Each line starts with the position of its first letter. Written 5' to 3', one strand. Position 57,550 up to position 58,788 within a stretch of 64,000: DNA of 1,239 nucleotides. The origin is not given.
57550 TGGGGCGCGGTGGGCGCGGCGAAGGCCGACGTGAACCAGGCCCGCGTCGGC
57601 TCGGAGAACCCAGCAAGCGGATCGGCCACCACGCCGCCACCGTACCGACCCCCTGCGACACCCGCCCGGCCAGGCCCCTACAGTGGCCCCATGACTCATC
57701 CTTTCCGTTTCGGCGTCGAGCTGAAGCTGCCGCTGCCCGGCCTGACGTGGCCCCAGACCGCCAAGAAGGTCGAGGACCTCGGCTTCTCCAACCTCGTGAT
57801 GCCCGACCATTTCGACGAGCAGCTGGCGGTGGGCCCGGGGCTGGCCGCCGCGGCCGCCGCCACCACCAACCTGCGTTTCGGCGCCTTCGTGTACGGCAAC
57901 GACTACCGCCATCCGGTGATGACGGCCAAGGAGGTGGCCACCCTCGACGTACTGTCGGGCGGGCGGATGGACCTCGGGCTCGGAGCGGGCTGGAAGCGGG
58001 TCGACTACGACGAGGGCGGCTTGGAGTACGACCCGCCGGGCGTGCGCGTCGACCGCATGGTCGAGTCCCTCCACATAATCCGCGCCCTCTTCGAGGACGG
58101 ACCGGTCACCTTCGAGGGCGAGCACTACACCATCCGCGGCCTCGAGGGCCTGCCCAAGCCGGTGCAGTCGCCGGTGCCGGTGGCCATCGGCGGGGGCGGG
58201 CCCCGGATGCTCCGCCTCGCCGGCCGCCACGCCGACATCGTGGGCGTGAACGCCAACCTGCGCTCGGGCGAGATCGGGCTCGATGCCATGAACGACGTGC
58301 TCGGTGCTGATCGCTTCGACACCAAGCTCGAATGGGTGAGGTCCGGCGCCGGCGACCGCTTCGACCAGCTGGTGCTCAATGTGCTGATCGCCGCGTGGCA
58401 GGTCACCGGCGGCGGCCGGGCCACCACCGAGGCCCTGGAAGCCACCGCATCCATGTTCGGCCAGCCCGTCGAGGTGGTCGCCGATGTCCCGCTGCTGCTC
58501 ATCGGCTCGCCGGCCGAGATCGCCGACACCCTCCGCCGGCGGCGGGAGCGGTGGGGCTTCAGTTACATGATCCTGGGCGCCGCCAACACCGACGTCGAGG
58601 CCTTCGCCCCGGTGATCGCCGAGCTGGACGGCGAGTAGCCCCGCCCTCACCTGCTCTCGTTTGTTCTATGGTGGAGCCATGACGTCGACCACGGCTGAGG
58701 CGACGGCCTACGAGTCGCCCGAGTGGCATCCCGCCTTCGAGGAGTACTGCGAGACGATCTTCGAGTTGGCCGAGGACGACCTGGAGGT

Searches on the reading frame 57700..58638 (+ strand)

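Call 77: search_protein_families(library=pfam, proteins=[window:57700-58638:+], max_evalue=0.001)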
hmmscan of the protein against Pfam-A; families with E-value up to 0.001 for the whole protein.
window:57700-58638:+ (312 aa): 1 family
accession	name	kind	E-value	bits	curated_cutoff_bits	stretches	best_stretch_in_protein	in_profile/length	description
PF00296.26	Bac_luciferase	-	2.4e-46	159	27.9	1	19-185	27-192/314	Luciferase-like monooxygenase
